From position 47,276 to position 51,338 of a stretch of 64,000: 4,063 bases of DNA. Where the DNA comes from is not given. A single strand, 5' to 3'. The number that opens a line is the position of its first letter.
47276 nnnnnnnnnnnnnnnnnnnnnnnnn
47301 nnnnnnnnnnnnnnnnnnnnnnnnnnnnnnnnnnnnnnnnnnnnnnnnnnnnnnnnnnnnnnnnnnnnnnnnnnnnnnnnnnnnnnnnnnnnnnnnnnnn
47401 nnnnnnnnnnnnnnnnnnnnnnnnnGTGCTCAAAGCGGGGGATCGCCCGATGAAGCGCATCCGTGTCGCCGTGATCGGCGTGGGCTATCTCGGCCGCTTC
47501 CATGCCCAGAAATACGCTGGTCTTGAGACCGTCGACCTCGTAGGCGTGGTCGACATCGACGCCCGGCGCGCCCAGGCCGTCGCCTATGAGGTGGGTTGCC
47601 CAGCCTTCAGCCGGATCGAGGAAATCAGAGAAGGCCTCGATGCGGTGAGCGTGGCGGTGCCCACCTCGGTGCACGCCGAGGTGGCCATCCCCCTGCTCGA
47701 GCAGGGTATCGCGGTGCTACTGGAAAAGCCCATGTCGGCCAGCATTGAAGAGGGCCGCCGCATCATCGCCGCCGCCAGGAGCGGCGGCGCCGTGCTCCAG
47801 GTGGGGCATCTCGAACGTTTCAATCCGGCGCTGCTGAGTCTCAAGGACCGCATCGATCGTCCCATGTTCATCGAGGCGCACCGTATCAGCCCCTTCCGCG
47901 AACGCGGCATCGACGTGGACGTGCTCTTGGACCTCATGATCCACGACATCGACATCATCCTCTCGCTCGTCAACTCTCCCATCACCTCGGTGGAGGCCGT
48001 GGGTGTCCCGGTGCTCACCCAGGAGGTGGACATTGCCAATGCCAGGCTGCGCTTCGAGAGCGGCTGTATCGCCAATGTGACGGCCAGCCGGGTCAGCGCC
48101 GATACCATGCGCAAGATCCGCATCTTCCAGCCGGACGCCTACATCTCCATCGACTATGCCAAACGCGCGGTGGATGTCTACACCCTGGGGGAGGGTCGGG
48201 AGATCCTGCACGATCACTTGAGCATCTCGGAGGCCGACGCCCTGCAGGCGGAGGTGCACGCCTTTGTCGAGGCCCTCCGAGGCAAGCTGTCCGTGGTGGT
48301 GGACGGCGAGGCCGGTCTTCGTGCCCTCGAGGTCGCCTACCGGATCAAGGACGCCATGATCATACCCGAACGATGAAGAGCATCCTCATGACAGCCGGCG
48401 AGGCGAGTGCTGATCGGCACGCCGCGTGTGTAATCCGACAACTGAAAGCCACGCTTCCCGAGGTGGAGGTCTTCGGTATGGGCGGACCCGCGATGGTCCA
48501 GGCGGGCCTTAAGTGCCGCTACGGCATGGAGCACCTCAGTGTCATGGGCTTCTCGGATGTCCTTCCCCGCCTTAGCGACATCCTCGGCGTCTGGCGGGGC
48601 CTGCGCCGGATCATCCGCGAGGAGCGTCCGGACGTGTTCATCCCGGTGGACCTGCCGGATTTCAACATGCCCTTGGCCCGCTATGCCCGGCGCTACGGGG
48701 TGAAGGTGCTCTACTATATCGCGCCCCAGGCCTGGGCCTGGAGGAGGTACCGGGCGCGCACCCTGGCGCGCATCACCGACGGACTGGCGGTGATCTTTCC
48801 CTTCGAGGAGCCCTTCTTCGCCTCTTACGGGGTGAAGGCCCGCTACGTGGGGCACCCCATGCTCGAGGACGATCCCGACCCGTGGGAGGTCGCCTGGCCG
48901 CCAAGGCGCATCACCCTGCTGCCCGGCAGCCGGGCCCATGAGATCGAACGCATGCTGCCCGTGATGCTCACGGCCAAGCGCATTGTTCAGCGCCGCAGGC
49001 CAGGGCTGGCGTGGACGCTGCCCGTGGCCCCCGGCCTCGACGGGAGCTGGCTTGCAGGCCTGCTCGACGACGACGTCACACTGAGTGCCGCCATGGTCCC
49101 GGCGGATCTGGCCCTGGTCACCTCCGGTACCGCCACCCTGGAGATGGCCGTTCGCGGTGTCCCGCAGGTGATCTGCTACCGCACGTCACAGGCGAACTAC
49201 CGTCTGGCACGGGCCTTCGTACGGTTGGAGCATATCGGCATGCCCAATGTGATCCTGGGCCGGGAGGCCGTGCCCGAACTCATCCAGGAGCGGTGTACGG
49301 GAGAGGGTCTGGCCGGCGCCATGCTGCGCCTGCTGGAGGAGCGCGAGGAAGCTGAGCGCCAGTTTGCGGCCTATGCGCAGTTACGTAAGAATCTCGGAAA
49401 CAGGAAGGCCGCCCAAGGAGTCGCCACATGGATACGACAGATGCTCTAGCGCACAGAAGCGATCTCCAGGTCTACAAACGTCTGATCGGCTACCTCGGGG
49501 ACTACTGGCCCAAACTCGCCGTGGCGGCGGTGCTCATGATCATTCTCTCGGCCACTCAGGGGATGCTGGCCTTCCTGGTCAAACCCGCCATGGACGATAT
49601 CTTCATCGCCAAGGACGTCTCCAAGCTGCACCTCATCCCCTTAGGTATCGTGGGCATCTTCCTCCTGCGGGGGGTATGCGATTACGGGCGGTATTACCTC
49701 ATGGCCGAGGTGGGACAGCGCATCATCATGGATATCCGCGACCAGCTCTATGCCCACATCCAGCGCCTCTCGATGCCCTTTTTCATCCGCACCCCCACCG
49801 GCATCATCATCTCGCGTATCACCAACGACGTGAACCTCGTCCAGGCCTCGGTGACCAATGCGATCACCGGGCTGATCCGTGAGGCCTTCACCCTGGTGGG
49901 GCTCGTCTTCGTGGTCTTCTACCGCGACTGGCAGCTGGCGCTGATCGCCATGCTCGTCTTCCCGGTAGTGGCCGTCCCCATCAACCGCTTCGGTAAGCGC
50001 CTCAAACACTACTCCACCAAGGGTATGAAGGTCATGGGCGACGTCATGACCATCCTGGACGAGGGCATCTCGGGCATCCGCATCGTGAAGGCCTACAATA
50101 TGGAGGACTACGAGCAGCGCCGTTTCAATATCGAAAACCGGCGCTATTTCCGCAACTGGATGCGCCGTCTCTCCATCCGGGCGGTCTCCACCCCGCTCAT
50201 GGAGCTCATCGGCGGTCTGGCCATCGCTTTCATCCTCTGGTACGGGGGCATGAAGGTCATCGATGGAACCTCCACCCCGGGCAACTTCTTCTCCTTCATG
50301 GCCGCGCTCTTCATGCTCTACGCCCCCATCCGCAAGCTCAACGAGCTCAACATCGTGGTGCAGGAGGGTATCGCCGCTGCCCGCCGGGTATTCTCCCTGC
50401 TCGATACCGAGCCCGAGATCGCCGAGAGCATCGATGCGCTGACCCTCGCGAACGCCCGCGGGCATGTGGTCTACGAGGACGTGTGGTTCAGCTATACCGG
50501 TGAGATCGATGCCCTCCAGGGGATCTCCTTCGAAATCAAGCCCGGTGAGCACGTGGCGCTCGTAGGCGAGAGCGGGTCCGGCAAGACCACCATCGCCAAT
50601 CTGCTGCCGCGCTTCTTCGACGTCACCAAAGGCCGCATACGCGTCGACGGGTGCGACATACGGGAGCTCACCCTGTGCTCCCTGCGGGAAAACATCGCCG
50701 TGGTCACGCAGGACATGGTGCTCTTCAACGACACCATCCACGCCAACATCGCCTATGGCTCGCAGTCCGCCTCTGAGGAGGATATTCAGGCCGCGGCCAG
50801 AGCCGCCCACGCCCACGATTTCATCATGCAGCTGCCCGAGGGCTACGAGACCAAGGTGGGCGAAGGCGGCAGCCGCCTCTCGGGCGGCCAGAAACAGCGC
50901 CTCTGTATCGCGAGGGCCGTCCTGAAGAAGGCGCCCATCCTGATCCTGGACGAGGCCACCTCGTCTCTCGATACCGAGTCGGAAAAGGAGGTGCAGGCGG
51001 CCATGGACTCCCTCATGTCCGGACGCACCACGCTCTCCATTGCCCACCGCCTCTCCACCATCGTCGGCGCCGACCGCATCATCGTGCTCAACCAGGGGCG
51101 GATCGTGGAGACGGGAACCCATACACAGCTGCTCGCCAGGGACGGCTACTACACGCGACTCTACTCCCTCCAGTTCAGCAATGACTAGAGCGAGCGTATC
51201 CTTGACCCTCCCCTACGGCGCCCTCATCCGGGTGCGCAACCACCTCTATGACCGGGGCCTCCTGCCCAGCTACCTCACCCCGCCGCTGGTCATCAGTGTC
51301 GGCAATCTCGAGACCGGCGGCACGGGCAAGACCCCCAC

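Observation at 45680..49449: Lipid A cluster lacks fabZ and carries a Gfo/Idh/MocA oxidoreductase between lpxA and lpxB (GnnA-like candidate)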

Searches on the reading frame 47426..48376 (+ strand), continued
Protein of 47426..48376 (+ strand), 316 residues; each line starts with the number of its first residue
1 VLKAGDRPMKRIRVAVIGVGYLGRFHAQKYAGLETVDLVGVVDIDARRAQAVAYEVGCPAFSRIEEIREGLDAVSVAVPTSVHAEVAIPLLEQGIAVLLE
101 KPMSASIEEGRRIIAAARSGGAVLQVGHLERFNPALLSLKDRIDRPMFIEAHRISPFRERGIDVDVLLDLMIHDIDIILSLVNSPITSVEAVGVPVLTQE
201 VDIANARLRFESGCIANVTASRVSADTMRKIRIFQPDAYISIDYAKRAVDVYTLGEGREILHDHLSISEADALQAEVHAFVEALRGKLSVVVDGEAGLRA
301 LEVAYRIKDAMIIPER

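Call 46: fold_search(model_id=the predicted structure, library=pdb)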
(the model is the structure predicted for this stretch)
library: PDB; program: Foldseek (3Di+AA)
matches with E <= 10: 1629; with E <= 0.001: 487
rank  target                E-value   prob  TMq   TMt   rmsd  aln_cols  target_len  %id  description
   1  7bvj_D                1.0e-32  1.00  0.91  0.93   1.9       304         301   38  UDP-N-acetylglucosamine 3-dehydrogenase GnnA from Acidithiobacillus ferrooxidans (P21) (released 2020-12-02)
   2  7bvj_C                1.7e-32  1.00  0.91  0.93   2.0       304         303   39  UDP-N-acetylglucosamine 3-dehydrogenase GnnA from Acidithiobacillus ferrooxidans (P21) (released 2020-12-02)
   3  7bvj_A                1.9e-32  1.00  0.91  0.90   2.3       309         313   38  UDP-N-acetylglucosamine 3-dehydrogenase GnnA from Acidithiobacillus ferrooxidans (P21) (released 2020-12-02)
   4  7bvj_B                2.8e-32  1.00  0.90  0.92   1.7       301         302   39  UDP-N-acetylglucosamine 3-dehydrogenase GnnA from Acidithiobacillus ferrooxidans (P21) (released 2020-12-02)
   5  7bvk_A                1.3e-31  1.00  0.92  0.94   1.8       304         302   38  UDP-N-acetylglucosamine 3-dehydrogenase GnnA from Acidithiobacillus ferrooxidans (P212121) (released 2020-12-02)
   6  6ktj_C                1.3e-24  1.00  0.89  0.75   2.6       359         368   21  Crystal structure of scyllo-inositol dehydrogenase R178A mutant, apo-form, from Paracoccus laeviglucosivorans (released 2019-12-25)
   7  3ezy_A                1.8e-24  1.00  0.83  0.76   5.9       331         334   23  Crystal structure of probable dehydrogenase TM_0414 from Thermotoga maritima (released 2009-01-13)
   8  5yab_A                2.9e-24  1.00  0.88  0.75   3.0       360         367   21  Crystal structure of scyllo-inositol dehydrogenase with L-glucose dehydrogenase activity (released 2018-05-23)
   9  6ktj_B                2.9e-24  1.00  0.89  0.75   2.7       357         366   21  Crystal structure of scyllo-inositol dehydrogenase R178A mutant, apo-form, from Paracoccus laeviglucosivorans (released 2019-12-25)
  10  5yap_B                1.1e-23  1.00  0.88  0.74   3.0       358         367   21  Crystal structure of scyllo-inositol dehydrogenase with L-glucose dehydrogenase activity complexed with L-glucono-1,5- (released 2018-05-23)
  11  3ezy_B                1.3e-23  1.00  0.82  0.76   5.9       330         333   23  Crystal structure of probable dehydrogenase TM_0414 from Thermotoga maritima (released 2009-01-13)
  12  3db2_A                1.7e-23  1.00  0.86  0.77   3.3       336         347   21  Crystal structure of a putative nadph-dependent oxidoreductase (dhaf_2064) from desulfitobacterium hafniense dcb-2 at  (released 2008-06-24)
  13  3ezy_C                3.7e-23  1.00  0.82  0.77   5.8       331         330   23  Crystal structure of probable dehydrogenase TM_0414 from Thermotoga maritima (released 2009-01-13)
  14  5yap_D                3.9e-23  1.00  0.87  0.75   3.1       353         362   21  Crystal structure of scyllo-inositol dehydrogenase with L-glucose dehydrogenase activity complexed with L-glucono-1,5- (released 2018-05-23)
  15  5yab_C                3.9e-23  1.00  0.89  0.75   2.7       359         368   21  Crystal structure of scyllo-inositol dehydrogenase with L-glucose dehydrogenase activity (released 2018-05-23)
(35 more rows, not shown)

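Call 53: list_cluster_members(proteins=[P0001])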
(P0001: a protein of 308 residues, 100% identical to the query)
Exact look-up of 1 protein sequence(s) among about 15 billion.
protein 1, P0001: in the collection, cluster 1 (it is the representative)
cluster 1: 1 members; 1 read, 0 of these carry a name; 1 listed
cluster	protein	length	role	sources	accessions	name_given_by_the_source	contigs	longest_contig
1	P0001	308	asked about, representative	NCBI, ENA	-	-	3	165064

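Call 56: search_protein_families(library=pfam, proteins=[L010:10973-12067:+, L009:2205-3296:+, L074:10961-12055:+, L010:8749-9195:+, L045:2290-3102:+, L054:3585-5651:+], max_evalue=0.00001)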
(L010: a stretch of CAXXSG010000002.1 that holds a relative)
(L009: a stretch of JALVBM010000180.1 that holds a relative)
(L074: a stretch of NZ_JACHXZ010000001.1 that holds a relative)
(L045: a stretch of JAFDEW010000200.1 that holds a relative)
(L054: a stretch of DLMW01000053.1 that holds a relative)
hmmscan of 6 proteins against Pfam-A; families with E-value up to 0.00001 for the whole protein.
L010:10973-12067:+ (364 aa): 2 families
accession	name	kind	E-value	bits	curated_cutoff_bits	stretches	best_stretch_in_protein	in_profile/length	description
PF01041.23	DegT_DnrJ_EryC1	-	4.9e-128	427.8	19.8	1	16-360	4-359/360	DegT/DnrJ/EryC1/StrS aminotransferase family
PF00155.27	Aminotran_1_2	-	2.2e-06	27.6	19.7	1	34-129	39-151/361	Aminotransferase class I and II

L009:2205-3296:+ (363 aa): 4 families
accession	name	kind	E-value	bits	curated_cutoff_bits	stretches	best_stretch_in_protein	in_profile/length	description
PF01041.23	DegT_DnrJ_EryC1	-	1.4e-133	446.1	19.8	1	15-359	4-360/360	DegT/DnrJ/EryC1/StrS aminotransferase family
PF00155.27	Aminotran_1_2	-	1.1e-13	51.6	19.7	1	32-246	38-270/361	Aminotransferase class I and II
PF01212.27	Beta_elim_lyase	-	1.2e-08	35.1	27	1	35-220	32-233/288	Beta-eliminating lyase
PF01053.26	Cys_Met_Meta_PP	-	4.3e-06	26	27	1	35-157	52-174/381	Cys/Met metabolism PLP-dependent enzyme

L074:10961-12055:+ (364 aa): 4 families
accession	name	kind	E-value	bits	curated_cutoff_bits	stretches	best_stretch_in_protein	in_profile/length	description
PF01041.23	DegT_DnrJ_EryC1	-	1.5e-121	406.4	19.8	1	16-359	4-358/360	DegT/DnrJ/EryC1/StrS aminotransferase family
PF00155.27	Aminotran_1_2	-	7.5e-12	45.5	19.7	1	14-157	18-185/361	Aminotransferase class I and II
PF01212.27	Beta_elim_lyase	-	3.7e-08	33.5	27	1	35-219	31-231/288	Beta-eliminating lyase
PF00266.25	Aminotran_5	-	4.4e-06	26.3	21.5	1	37-164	44-182/371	Aminotransferase class-V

L010:8749-9195:+ (148 aa): 1 family
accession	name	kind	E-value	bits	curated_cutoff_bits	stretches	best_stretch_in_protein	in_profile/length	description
PF07977.19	FabA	-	1.4e-38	132.1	23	1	13-136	1-137/138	FabA-like domain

L045:2290-3102:+ (270 aa): 2 families
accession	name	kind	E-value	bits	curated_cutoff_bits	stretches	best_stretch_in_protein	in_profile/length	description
PF06230.17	LpxI_C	-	5.2e-52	175.6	25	1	138-266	2-131/131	LpxI C-terminal domain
PF17930.7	LpxI_N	-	2.1e-38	131.7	25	1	5-134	1-129/129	LpxI N-terminal domain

L054:3585-5651:+ (688 aa): 4 families
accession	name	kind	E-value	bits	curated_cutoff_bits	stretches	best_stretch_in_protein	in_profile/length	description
PF02684.21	LpxB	-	1.5e-95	320.7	22.6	1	314-670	1-360/374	Lipid-A-disaccharide synthetase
PF01408.29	GFO_IDH_MocA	-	3.4e-32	112.1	24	1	5-121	1-120/120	Oxidoreductase family, NAD-binding Rossmann fold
PF22725.1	GFO_IDH_MocA_C3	-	1.6e-11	44.7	27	1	140-227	17-117/124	GFO/IDH/MocA C-terminal domain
PF02894.22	GFO_IDH_MocA_C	-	2.3e-07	31.3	22.9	1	140-315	13-217/218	Oxidoreductase family, C-terminal alpha/beta domain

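Call 57: find_homologous_proteins(query=L054:3585-5648:+, max_evalue=1e-50)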
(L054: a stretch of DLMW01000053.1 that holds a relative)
Query L054:3585-5648:+ (688 aa): 5862 proteins with E <= 1e-50 among 8000 candidates; the best 120 are listed.
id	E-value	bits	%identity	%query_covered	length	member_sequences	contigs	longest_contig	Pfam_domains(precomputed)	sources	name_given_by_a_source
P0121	0.0e+0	1505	100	100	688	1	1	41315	PF01408.29,PF22725.2,PF02894.23,PF02684.22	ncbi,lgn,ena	-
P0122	0.0e+0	1313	86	100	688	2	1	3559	PF01408.29,PF22725.2,PF02894.23,PF02684.22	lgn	-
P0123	0.0e+0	1310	86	100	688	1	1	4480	PF01408.29,PF22725.2,PF02894.23,PF02684.22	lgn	-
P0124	0.0e+0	1308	85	100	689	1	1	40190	PF01408.29,PF22725.2,PF02894.23,PF02684.22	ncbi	-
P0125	0.0e+0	1292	84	100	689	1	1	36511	PF01408.29,PF22725.2,PF02894.23,PF02684.22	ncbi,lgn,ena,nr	ncbi:MAG TPA: lipid-A-disaccharide synthase [bacterium]|nr:lipid-A-disaccharide synthase [bacterium]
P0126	0.0e+0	1284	83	100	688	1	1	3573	PF01408.29,PF22725.2,PF02894.23,PF02684.22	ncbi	-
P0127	0.0e+0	1260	81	100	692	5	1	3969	PF01408.29,PF22725.2,PF02894.23,PF02684.22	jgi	-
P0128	0.0e+0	1213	84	94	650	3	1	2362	PF01408.29,PF22725.2,PF02894.23,PF02684.22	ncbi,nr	ncbi:lipid-A-disaccharide synthase, partial [bacterium]|nr:lipid-A-disaccharide synthase [bacterium]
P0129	0.0e+0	1150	76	100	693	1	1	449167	PF01408.29,PF22725.2,PF02894.23,PF02684.22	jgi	jgi:lipid-A-disaccharide synthase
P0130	9.5e-261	885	85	69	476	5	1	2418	PF02684.22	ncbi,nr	ncbi:lipid-A-disaccharide synthase, partial [bacterium]|nr:lipid-A-disaccharide synthase [bacterium]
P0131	6.0e-233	793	87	61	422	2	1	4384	PF01408.29,PF22725.2,PF02894.23,PF02684.22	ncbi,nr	ncbi:Gfo/Idh/MocA family oxidoreductase, partial [bacterium]|nr:Gfo/Idh/MocA family oxidoreductase [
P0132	3.8e-220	751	49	99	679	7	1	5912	PF01408.29,PF22725.2,PF02894.23,PF02684.22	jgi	-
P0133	2.3e-219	748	49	99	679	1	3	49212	PF01408.29,PF22725.2,PF02894.23,PF02684.22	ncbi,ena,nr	ncbi:MAG: lipid-A-disaccharide synthase [Candidatus Omnitrophica bacterium]|nr:lipid-A-disaccharide 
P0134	4.5e-216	737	48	99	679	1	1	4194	PF01408.29,PF22725.2,PF02894.23,PF02684.22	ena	-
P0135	1.6e-214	732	48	99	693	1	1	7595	PF02629.26,PF01408.29,PF22725.2,PF02894.23,PF02684.22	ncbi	-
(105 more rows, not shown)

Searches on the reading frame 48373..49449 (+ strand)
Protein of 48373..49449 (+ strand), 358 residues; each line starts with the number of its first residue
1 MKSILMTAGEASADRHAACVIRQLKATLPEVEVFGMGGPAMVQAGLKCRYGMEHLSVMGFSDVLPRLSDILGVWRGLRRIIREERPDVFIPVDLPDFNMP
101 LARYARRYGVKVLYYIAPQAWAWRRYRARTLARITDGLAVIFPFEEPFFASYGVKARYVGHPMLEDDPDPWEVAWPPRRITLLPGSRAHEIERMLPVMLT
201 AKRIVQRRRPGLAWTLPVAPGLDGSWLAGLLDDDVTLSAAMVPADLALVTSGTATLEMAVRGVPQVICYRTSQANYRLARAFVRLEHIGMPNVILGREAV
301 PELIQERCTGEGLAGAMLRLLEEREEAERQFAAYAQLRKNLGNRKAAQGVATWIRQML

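Call 3: search_protein_families(library=pfam, proteins=[window:48373-49449:+])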
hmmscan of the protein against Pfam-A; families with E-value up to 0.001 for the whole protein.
window:48373-49449:+ (358 aa): 1 family
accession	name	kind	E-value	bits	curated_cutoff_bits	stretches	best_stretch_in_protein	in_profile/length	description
PF02684.21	LpxB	-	2.6e-83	280.4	22.6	1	4-341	1-359/374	Lipid-A-disaccharide synthetase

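Call 4: search_protein_families(library=ncbifam, proteins=[window:48373-49449:+])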
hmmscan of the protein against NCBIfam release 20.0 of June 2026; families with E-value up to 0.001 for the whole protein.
window:48373-49449:+ (358 aa): 3 families
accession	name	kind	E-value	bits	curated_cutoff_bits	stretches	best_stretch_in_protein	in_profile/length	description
TIGR00215.1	lpxB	equivalog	7e-80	268.7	190.25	1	3-347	8-373/382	lipid-A-disaccharide synthase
NF002173.0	PRK01021.1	equivalog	1.5e-40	139.4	1033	1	3-201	228-437/610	lipid-A-disaccharide synthase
TIGR03492.1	TIGR03492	hypoth_equivalog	7.1e-07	28.3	219.2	1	152-225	178-252/396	lipid-A-disaccharide synthase-related protein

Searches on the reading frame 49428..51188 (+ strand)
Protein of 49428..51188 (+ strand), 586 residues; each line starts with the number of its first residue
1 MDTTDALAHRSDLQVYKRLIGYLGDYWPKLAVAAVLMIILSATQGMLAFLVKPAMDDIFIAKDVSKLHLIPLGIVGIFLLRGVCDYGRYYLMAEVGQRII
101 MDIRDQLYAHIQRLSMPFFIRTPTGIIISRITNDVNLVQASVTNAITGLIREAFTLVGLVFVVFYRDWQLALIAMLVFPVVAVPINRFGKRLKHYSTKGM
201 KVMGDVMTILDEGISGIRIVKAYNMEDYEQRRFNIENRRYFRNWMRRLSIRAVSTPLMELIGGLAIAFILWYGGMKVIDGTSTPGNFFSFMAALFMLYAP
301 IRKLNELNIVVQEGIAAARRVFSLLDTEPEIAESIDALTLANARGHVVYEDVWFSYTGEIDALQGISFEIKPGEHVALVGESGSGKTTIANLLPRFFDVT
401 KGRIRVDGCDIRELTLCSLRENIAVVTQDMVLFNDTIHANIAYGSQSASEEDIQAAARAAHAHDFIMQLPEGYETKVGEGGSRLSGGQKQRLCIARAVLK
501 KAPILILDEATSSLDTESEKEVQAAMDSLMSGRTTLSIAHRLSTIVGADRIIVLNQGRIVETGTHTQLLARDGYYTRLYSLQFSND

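Call 3: search_protein_families(library=pfam, proteins=[window:49428-51188:+])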
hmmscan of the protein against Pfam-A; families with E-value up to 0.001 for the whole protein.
window:49428-51188:+ (586 aa): 4 families
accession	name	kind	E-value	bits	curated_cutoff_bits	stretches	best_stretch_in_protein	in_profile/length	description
PF00664.28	ABC_membrane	-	8.3e-57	193.4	28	1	32-297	3-270/274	ABC transporter transmembrane region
PF00005.33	ABC_tran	-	3.4e-34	118.8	25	1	363-512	1-137/137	ABC transporter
PF02463.25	SMC_N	-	2.5e-05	24.3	40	0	477-554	135-211/220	RecF/RecN/SMC N terminal domain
PF13401.12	AAA_22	-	0.00037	21.2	27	0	375-523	7-105/130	AAA domain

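Call 4: search_protein_families(library=ncbifam, proteins=[window:49428-51188:+])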
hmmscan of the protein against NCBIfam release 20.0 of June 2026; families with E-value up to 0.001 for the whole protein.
window:49428-51188:+ (586 aa): 190 families (the best 25 are shown)
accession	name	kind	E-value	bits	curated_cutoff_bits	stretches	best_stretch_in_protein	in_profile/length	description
TIGR02203.1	MsbA_lipidA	equivalog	1.5e-199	664.2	602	1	16-584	2-571/572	lipid A export permease/ATP-binding protein MsbA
NF008381.0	PRK11176.1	equivalog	7e-163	543.1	867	1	10-584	7-581/582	lipid A ABC transporter ATP-binding protein/permease MsbA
TIGR02204.1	MsbA_rel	hypoth_equivalog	9.7e-156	519.8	780.4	1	13-583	3-576/576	ABC transporter, permease/ATP-binding protein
NF052233.1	CphA_assoc_ABC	equivalog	1.1e-137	460.5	880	1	15-584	171-745/766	cyanophycin metabolism-associated ABC transporter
TIGR00958.1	3a01208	subfamily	1.3e-127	427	874.6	1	15-578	148-710/711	antigen peptide transporter 2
NF045513.1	HepA_fam_ABC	equivalog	3.7e-123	412.1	725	1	64-582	91-609/610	heterocyst formation ABC transporter subunit HepA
TIGR01846.1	type_I_sec_HlyB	subfamily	5.8e-111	371.9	725.55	1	41-582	152-692/694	type I secretion system permease/ATPase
NF010178.0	PRK13657.1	equivalog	2.3e-110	369.8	733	1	13-583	4-571/588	glucan ABC transporter ATP-binding protein/ permease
TIGR01193.1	bacteriocin_ABC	subfamily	1.7e-97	327.7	523.85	1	31-579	162-706/708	peptide cleavage/export ABC transporter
NF008055.0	PRK10789.1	equivalog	2.4e-97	326.8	845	1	15-582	3-571/590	SmdA family multidrug ABC transporter permease/ATP-binding protein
TIGR03796.1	NHLM_micro_ABC1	equivalog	3.5e-96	323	853.3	1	33-578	154-708/710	NHLP family bacteriocin export ABC transporter peptidase/permease/ATPase subunit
TIGR02857.1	CydD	equivalog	6.8e-95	319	435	1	31-554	6-529/529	thiol reductant ABC exporter subunit CydD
NF008056.1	PRK10790.1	equivalog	5.8e-94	315.7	746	1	15-584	10-577/584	SmdB family multidrug efflux ABC transporter permease/ATP-binding protein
TIGR03375.1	type_I_sec_LssB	subfamily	9.3e-91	305.1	693.1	1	55-570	176-690/696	type I secretion system permease/ATPase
TIGR01192.1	chvA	subfamily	1e-90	305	585.4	1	13-579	4-567/585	glucan export ABC transporter ATP-binding protein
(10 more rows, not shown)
